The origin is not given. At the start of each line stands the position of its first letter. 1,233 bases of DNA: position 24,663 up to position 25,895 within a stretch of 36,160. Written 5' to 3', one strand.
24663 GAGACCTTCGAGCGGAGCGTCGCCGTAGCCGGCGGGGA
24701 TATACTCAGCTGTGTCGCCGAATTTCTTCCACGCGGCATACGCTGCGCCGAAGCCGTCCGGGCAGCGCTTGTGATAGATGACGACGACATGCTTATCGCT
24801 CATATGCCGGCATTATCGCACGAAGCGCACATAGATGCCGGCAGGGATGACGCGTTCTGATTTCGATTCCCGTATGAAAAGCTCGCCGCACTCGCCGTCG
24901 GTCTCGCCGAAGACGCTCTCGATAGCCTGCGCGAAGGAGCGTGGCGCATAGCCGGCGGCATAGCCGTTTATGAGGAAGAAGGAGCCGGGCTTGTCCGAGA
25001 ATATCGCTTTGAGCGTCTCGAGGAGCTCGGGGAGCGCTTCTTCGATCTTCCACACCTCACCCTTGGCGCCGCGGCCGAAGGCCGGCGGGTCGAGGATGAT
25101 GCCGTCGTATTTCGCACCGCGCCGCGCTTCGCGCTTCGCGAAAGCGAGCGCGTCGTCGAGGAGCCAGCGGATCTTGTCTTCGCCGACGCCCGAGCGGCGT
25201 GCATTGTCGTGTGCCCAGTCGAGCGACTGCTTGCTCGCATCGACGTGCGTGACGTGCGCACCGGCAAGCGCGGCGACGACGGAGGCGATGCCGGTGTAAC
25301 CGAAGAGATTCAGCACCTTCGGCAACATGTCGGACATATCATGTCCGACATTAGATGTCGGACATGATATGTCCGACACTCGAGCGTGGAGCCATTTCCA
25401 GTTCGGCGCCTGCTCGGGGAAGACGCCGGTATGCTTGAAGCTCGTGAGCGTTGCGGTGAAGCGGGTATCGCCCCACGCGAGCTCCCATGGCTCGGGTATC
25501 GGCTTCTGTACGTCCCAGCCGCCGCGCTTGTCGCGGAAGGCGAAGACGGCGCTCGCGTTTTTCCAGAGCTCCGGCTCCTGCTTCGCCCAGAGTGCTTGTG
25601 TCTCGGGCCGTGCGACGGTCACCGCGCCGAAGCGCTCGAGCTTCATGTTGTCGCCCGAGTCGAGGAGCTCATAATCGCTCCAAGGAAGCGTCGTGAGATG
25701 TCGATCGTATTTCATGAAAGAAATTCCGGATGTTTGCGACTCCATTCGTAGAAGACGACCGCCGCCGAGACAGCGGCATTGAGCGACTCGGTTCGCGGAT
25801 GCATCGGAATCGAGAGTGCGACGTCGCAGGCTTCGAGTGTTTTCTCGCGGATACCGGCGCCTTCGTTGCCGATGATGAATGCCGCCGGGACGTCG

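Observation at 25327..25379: Perfect 51-bp nested palindrome inserted in frame in an RNA-methyltransferase gene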

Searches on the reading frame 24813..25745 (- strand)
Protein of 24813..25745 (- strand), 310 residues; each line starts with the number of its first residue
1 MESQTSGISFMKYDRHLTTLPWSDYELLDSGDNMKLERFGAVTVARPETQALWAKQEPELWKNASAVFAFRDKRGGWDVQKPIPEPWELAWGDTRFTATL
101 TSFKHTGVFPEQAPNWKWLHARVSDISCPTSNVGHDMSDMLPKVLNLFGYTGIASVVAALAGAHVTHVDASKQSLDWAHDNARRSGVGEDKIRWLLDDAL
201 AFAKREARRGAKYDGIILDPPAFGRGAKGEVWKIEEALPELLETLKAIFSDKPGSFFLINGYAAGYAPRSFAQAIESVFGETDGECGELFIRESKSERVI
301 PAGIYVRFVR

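Call 7: search_protein_families(library=pfam, proteins=[window:24813-25745:-], max_evalue=0.01)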
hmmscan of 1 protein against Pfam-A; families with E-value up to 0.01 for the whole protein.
window:24813-25745:- (310 aa): 4 families
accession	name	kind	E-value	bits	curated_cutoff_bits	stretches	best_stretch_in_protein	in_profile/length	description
PF10672.15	Methyltrans_SAM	-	1.6e-09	37.9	27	1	143-243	126-229/286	S-adenosylmethionine-dependent methyltransferase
PF09445.16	Methyltransf_15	-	0.00069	19.7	22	1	144-225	4-84/165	RNA cap guanine-N2 methyltransferase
PF03602.21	Cons_hypoth95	-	0.0012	19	24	1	143-221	44-122/182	Conserved hypothetical protein 95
PF13649.12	Methyltransf_25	-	0.0027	18.8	27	1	151-205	8-61/97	Methyltransferase domain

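Call 8: search_protein_families(library=ncbifam, proteins=[window:24813-25745:-], max_evalue=0.01)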
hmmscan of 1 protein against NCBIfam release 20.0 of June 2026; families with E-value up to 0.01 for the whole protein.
window:24813-25745:- (310 aa): 8 families
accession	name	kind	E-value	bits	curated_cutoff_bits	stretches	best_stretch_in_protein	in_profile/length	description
NF008748.0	PRK11783.1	equivalog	1.4e-18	66.5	466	1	143-250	544-650/704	bifunctional 23S rRNA (guanine(2069)-N(7))-methyltransferase RlmK/23S rRNA (guanine(2445)-N(2))-methyltransferase RlmL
NF053718.1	23SC1962Mtase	equivalog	4.8e-14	51.9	575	1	83-227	170-295/383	23S rRNA (cytosine(1962)-C(5))-methyltransferase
NF011707.0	PRK15128.1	equivalog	5.1e-10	38.8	712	1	143-223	223-304/396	23S rRNA (cytosine(1962)-C(5))-methyltransferase RlmI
NF046099.1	RSP_2647_MTase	equivalog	1.9e-09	36.8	600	1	142-224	219-301/391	RSP_2647 family RNA methyltransferase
TIGR03534.1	RF_mod_PrmC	equivalog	8.7e-05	22.1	199.1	1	155-221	105-165/253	peptide chain release factor N(5)-glutamine methyltransferase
NF033380.1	Rlm_2499C5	equivalog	0.00026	19.9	650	1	143-227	223-305/391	23S rRNA (cytosine(2499)-C(5))-methyltransferase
NF002910.0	PRK03522.2-3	equivalog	0.0021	17.2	558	1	144-227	238-323/383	23S rRNA (uracil(747)-C(5))-methyltransferase RlmC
NF011529.0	PRK14968.1-3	equivalog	0.008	15.6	162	0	143-221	37-107/198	putative methyltransferase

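Call 9: search_solved_structures(query=window:24813-25745:-, max_evalue=0.001, show_alignments=2)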
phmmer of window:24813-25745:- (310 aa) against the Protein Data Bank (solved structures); distinct sequences matched with E-value up to 0.001: 8.
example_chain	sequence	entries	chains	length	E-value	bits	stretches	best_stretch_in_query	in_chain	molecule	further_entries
2igt_A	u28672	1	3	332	5.6e-60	206.5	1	23-298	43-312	SAM dependent methyltransferase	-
3vse_A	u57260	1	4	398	1.6e-11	47.3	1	143-281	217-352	Putative uncharacterized protein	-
2as0_A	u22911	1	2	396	1.9e-10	43.8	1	143-226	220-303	hypothetical protein PH1915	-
3v8v_A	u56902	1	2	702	6e-10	42.1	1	144-247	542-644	Ribosomal RNA large subunit methyltransferase L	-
3v97_A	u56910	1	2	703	6e-10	42.1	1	144-247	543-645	Ribosomal RNA large subunit methyltransferase L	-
1wxw_A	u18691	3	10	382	9e-10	41.5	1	143-240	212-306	hypothetical protein TTHA1280 | putative SAM-dependent RNA methyltransferase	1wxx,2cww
2b78_A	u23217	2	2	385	9.1e-10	41.5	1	143-281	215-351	hypothetical protein SMU.776 | Putative uncharacterized protein SMU.776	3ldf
3c0k_A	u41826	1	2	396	1e-08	38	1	143-225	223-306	UPF0064 protein yccW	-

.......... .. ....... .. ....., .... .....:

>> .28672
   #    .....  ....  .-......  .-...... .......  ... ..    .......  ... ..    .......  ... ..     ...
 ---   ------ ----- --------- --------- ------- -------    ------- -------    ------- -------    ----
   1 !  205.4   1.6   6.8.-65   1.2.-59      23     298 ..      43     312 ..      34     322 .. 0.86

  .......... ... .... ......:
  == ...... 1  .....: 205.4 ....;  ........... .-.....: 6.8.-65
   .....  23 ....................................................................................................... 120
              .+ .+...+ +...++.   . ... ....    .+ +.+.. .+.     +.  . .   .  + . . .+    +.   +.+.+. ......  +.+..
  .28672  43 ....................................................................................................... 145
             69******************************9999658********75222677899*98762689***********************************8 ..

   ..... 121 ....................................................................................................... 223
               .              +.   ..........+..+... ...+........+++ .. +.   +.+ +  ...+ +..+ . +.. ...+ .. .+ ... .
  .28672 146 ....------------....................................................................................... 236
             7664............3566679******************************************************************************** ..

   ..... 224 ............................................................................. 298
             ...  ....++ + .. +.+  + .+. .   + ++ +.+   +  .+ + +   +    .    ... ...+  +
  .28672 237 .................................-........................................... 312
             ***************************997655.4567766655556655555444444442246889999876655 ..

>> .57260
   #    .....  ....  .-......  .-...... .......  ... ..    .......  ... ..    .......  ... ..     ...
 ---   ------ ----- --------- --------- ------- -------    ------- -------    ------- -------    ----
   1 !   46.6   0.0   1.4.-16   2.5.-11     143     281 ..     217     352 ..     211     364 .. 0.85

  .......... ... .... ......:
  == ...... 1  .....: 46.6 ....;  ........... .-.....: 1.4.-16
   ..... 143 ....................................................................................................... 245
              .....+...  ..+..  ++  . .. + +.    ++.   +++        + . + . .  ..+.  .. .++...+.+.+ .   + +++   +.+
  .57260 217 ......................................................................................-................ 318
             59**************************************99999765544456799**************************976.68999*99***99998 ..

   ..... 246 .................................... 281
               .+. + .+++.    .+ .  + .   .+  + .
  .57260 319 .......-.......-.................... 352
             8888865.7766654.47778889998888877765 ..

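Call 10: find_homologous_proteins(query=window:24813-25745:-, max_evalue=1e-20)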
Query window:24813-25745:- (310 aa): 7996 proteins with E <= 1e-20 among 8000 candidates; the best 120 are listed.
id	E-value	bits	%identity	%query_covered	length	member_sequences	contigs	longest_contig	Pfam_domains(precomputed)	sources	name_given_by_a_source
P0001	3.1e-204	695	100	97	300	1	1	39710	PF10672.16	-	-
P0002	3.5e-178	610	86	97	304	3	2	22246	PF10672.16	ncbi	ncbi:MAG: class I SAM-dependent methyltransferase [Minisyncoccota bacterium]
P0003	1.5e-169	581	82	97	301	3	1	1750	PF10672.16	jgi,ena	-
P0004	9.0e-168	576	83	97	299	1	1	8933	PF10672.16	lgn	-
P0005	1.6e-163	562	82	97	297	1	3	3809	PF10672.16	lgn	-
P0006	4.6e-163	560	82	97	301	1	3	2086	PF10672.16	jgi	-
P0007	7.0e-163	559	82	97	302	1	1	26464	PF10672.16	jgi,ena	-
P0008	9.7e-163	559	80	97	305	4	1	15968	PF10672.16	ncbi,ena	-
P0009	3.0e-162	557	82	97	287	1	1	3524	PF10672.16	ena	-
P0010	3.5e-162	557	80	97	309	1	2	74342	PF10672.16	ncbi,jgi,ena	ncbi:MAG: class I SAM-dependent methyltransferase [Candidatus Paceibacterota bacterium]|jgi:23S rRNA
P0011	1.8e-161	555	81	97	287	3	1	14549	PF10672.16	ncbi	-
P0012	4.1e-161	554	81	97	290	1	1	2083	PF10672.16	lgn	-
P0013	5.0e-161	553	83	96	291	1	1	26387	PF10672.16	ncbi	-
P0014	7.2e-161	553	82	97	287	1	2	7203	PF10672.16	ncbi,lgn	ncbi:MAG: class I SAM-dependent methyltransferase [Minisyncoccia bacterium]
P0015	9.1e-161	553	82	97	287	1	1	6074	PF10672.16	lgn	-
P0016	4.3e-159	547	80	97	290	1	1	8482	PF10672.16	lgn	-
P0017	4.3e-159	547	80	97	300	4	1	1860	PF10672.16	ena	-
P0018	5.8e-159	547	81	97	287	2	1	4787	PF10672.16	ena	-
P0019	1.1e-158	546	81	97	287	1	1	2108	PF10672.16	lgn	-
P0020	1.7e-158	545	78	96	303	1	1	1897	PF10672.16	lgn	-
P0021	1.9e-158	545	80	97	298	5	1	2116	PF10672.16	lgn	-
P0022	3.6e-158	544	79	97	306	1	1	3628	PF10672.16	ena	-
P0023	2.1e-157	541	79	96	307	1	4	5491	PF10672.16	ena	-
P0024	3.8e-157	541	76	97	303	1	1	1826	PF10672.16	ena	-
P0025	7.6e-157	540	79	97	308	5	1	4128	PF10672.16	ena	-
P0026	8.5e-157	539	80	97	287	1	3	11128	PF10672.16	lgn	-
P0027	2.9e-156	538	78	97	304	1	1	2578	PF10672.16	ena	-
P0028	4.6e-156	537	80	97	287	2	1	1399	PF10672.16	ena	-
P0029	7.7e-156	536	77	97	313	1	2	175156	PF10672.16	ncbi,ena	-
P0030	9.8e-156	536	80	97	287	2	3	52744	PF10672.16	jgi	jgi:23S rRNA (cytosine1962-C5)-methyltransferase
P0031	1.3e-155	536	80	97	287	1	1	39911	PF10672.16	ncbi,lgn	ncbi:MAG: class I SAM-dependent methyltransferase [Minisyncoccia bacterium]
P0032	1.7e-155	535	80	97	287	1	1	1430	PF10672.16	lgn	-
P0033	1.8e-155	535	77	97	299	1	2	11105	PF10672.16,PF09445.17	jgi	-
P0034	5.8e-155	533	79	97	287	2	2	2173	PF10672.16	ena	-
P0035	7.6e-155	533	79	97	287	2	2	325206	PF10672.16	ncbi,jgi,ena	ncbi:MAG: class I SAM-dependent methyltransferase [Candidatus Paceibacterota bacterium]|jgi:23S rRNA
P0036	8.1e-155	533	77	97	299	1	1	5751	PF10672.16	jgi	jgi:23S rRNA (cytosine1962-C5)-methyltransferase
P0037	1.1e-154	533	77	97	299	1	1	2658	PF10672.16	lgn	-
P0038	1.2e-154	532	78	97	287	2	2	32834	PF10672.16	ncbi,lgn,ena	-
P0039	2.4e-154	531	79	97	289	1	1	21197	PF10672.16,PF03602.22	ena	-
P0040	8.8e-154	530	79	97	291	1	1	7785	PF10672.16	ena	-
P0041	1.3e-153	529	77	97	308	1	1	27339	PF10672.16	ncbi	-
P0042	1.8e-153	529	78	97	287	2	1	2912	PF10672.16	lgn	-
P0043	2.8e-153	528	78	97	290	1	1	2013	PF10672.16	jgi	jgi:23S rRNA (cytosine1962-C5)-methyltransferase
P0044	3.6e-153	528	77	96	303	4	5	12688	PF10672.16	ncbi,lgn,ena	ncbi:MAG: class I SAM-dependent methyltransferase [Patescibacteria group bacterium]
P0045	1.1e-152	526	79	97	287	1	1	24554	PF10672.16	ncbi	ncbi:MAG: class I SAM-dependent methyltransferase [Candidatus Paceibacteria bacterium]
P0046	4.3e-152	524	76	97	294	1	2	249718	PF10672.16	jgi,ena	jgi:23S rRNA (cytosine1962-C5)-methyltransferase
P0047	5.1e-152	524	77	97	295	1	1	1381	PF10672.16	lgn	-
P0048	6.1e-152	524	76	97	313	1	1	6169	PF10672.16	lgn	-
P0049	7.6e-152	523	76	97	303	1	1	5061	PF10672.16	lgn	-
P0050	9.4e-152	523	77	97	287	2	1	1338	PF10672.16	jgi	-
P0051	1.2e-151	523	75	97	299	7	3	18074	PF10672.16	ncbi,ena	-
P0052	1.3e-151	522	75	97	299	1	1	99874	PF10672.16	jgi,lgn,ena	-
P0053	1.4e-151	522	78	97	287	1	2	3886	PF10672.16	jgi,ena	-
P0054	1.9e-151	522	77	97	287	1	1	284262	PF10672.16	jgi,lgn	jgi:23S rRNA (cytosine1962-C5)-methyltransferase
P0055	2.3e-151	522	77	97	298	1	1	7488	PF10672.16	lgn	-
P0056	2.7e-151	521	77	97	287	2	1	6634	PF10672.16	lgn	-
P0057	7.3e-151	520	78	97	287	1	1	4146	PF10672.16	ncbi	-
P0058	7.4e-151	520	78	97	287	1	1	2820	PF10672.16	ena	-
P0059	1.1e-150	519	78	97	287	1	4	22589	PF10672.16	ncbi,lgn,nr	ncbi:MAG: class I SAM-dependent methyltransferase [Candidatus Kaiserbacteria bacterium]|nr:class I S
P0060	2.4e-150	518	78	97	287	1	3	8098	PF10672.16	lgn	-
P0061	2.9e-150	518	76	97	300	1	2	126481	PF10672.16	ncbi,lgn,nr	ncbi:MAG: class I SAM-dependent methyltransferase [Candidatus Pacebacteria bacterium]|nr:class I SAM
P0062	3.8e-150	518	76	97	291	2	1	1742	PF10672.16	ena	-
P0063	4.1e-150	517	77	96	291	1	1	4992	PF10672.16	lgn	-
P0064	4.9e-150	517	76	97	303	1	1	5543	PF10672.16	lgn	-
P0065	5.2e-150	517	74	97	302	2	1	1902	PF10672.16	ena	-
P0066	5.3e-150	517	77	96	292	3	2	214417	PF10672.16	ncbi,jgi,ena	-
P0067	6.5e-150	517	76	97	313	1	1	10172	PF10672.16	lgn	-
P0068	1.2e-149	516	77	97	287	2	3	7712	PF10672.16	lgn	-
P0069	1.3e-149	516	77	97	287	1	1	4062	PF10672.16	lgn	-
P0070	2.3e-149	515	77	97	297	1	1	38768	PF10672.16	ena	-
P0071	2.4e-149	515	77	96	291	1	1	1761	PF10672.16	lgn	-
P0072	2.6e-149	515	77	97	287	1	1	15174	PF10672.16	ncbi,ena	-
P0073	4.4e-149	514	77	97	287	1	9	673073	PF10672.16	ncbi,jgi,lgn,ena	-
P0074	7.7e-149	513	75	97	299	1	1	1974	PF10672.16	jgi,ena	-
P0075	1.2e-148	513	76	97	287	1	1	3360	PF10672.16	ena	-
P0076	1.2e-148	513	73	97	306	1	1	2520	PF10672.16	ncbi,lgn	ncbi:MAG: class I SAM-dependent methyltransferase [Minisyncoccia bacterium]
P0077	1.3e-148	513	77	97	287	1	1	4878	PF10672.16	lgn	-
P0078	1.3e-148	513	76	97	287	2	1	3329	PF10672.16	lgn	-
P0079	1.5e-148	512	75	97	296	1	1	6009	PF10672.16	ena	-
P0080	1.6e-148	512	73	97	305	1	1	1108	PF10672.16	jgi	jgi:23S rRNA (cytosine1962-C5)-methyltransferase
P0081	2.8e-148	511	75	97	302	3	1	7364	PF10672.16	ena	-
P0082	3.3e-148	511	77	97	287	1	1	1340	PF10672.16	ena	-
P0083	3.5e-148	511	76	97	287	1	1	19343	PF10672.16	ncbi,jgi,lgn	ncbi:MAG: class I SAM-dependent methyltransferase [Candidatus Paceibacterota bacterium]|jgi:23S rRNA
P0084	5.8e-148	510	75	97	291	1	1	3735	PF10672.16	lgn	-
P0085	6.3e-148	510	74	98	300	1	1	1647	PF10672.16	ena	-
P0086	8.2e-148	510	75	97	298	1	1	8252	PF10672.16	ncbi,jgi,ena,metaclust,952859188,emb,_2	jgi:23S rRNA (cytosine1962-C5)-methyltransferase|metaclust:\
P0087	1.0e-147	510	73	97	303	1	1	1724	PF10672.16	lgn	-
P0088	1.4e-147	509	73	98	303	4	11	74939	PF10672.16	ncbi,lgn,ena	-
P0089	1.8e-147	509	76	97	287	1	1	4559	PF10672.16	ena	-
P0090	1.9e-147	509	77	97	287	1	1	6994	PF10672.16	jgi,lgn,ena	-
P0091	2.7e-147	508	75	97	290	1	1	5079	PF10672.16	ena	-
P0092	3.4e-147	508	75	97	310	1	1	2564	PF10672.16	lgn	-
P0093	5.5e-147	507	75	97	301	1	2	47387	PF10672.16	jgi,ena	-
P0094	8.0e-147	507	73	97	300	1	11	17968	PF10672.16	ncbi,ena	-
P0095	9.9e-147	506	75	97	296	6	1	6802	PF10672.16,PF03602.22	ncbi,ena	ncbi:MAG: class I SAM-dependent methyltransferase [Patescibacteria group bacterium]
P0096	1.1e-146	506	76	97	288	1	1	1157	PF10672.16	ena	-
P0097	1.3e-146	506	74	97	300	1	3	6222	PF10672.16,PF09445.17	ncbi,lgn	-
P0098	1.4e-146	506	76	97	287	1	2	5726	PF10672.16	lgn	-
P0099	1.5e-146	506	75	97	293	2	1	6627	PF10672.16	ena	-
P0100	2.1e-146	505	75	97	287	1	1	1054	PF10672.16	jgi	jgi:23S rRNA (cytosine1962-C5)-methyltransferase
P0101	2.2e-146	505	75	97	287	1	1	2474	PF10672.16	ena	-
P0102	2.7e-146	505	75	97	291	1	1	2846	PF10672.16,PF03602.22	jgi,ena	jgi:23S rRNA (cytosine1962-C5)-methyltransferase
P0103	2.8e-146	505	73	97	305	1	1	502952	PF10672.16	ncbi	ncbi:MAG: class I SAM-dependent methyltransferase [Minisyncoccota bacterium]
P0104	3.7e-146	505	75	97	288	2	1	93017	PF10672.16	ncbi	ncbi:MAG: class I SAM-dependent methyltransferase [Minisyncoccota bacterium]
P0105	4.6e-146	504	75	98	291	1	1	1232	PF10672.16,PF03602.22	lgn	-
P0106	5.4e-146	504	72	97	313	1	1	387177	PF10672.16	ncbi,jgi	ncbi:MAG: class I SAM-dependent methyltransferase [Candidatus Paceibacterota bacterium]|jgi:23S rRNA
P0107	6.4e-146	504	74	97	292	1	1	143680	PF10672.16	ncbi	ncbi:MAG: class I SAM-dependent methyltransferase [Minisyncoccota bacterium]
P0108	7.5e-146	504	72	97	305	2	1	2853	PF10672.16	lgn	-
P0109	7.7e-146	503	74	97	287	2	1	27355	PF10672.16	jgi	jgi:23S rRNA (cytosine1962-C5)-methyltransferase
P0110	8.4e-146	503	76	97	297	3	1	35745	PF10672.16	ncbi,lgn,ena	-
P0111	8.7e-146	503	73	97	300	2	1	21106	PF10672.16,PF09445.17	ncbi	-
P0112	8.9e-146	503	74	97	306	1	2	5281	PF10672.16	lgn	-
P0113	1.1e-145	503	72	96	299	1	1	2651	PF10672.16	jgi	jgi:23S rRNA (cytosine1962-C5)-methyltransferase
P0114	1.2e-145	503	74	97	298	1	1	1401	PF10672.16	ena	-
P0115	1.5e-145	502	75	97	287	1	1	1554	PF10672.16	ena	-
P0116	1.7e-145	502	75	97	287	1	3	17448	PF10672.16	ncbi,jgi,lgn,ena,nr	ncbi:MAG TPA: class I SAM-dependent methyltransferase [Candidatus Paceibacterota bacterium]|nr:class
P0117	1.7e-145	502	74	97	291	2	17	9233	PF10672.16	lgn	-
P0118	2.3e-145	502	73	97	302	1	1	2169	PF10672.16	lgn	-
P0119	3.1e-145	501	75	97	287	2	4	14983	PF10672.16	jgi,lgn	jgi:23S rRNA (cytosine1962-C5)-methyltransferase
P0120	4.1e-145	501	73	98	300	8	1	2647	PF10672.16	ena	-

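Call 14: find_related_loci(query=window:24813-25745:-, collection=genome_contigs, flank=10000)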
Query window:24813-25745:- (310 aa) in genome_contigs; peptide patterns used: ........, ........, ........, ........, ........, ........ (x = any residue, [..] = any of these).
597 stretches matched a pattern; 556 encode a relative of the query (tblastn E <= 1e-3); the best 80 are kept; 80 distinct loci.
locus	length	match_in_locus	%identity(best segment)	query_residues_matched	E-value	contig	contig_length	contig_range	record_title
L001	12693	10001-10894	80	1-310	7e-170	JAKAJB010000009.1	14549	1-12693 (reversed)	MAG: bacterium isolate WY3.bin61 NODE_7311_length_14549_cov_2.507142, whole genome shotgun sequence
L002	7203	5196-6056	82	11-310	1e-169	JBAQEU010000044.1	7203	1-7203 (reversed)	MAG: Minisyncoccia bacterium isolate MFD12003_ilm_asm_bin73 k127_84319, whole genome shotgun sequence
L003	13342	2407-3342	80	7-310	7e-166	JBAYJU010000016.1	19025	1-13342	MAG: Candidatus Paceibacterota bacterium isolate SO_2016_GW1_63 scaffold04973_OW334_2016, whole genome shotgun sequence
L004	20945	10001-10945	77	9-310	1e-161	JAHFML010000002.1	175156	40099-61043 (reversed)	MAG: bacterium isolate nzgw456 NODE_28_length_175157_cov_22.678746, whole genome shotgun sequence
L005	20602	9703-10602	76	11-310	3e-157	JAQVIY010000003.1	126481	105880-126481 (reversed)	MAG: Candidatus Paceibacterota bacterium isolate STE_50 NODE_184_length_126481_cov_11.870950_Sandtown_E, whole genome sh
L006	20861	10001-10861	77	11-310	8e-156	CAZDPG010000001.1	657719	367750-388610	MAG TPA_asm: uncultured Candidatus Saccharibacteria bacterium isolate SRP062349_co2_30 genome assembly, contig: NODE_5_l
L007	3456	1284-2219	75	1-310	1e-162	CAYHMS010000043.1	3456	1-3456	MAG TPA_asm: uncultured Candidatus Saccharibacteria bacterium isolate ERP119705_co13_291 genome assembly, contig: NODE_3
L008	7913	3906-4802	76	9-310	6e-156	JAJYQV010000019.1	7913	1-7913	MAG: bacterium isolate DS4.bin61 NODE_12284_length_7913_cov_4.800026, whole genome shotgun sequence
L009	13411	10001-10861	77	11-310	6e-156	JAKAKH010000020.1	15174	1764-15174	MAG: bacterium isolate WY4.bin53 NODE_4855_length_15174_cov_2.328703, whole genome shotgun sequence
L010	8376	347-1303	76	1-310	5e-155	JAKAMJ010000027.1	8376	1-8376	MAG: bacterium isolate WY5.bin169 NODE_15629_length_8376_cov_2.437629, whole genome shotgun sequence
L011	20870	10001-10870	74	8-310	1e-153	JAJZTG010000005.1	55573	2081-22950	MAG: bacterium isolate SKS3.bin68 NODE_806_length_55573_cov_5.684125, whole genome shotgun sequence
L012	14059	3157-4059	75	1-310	2e-153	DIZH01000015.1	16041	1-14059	MAG TPA_asm: Patescibacteria group bacterium UBA6033 UBA6033_contig_1813, whole genome shotgun sequence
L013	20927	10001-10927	74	4-310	2e-153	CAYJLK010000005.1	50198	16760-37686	MAG TPA_asm: uncultured Candidatus Saccharibacteria bacterium isolate ERP124720_co1_118 genome assembly, contig: NODE_97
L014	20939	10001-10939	72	11-310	3e-152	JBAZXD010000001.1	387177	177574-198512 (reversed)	MAG: Candidatus Paceibacterota bacterium isolate SO_2017_GW1_48 NODE_180_length_387177_cov_1.739612_OW334_2017, whole ge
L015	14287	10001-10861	75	11-310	2e-151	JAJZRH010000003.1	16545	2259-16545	MAG: bacterium isolate SKS1.bin80 NODE_6242_length_16545_cov_1.373553, whole genome shotgun sequence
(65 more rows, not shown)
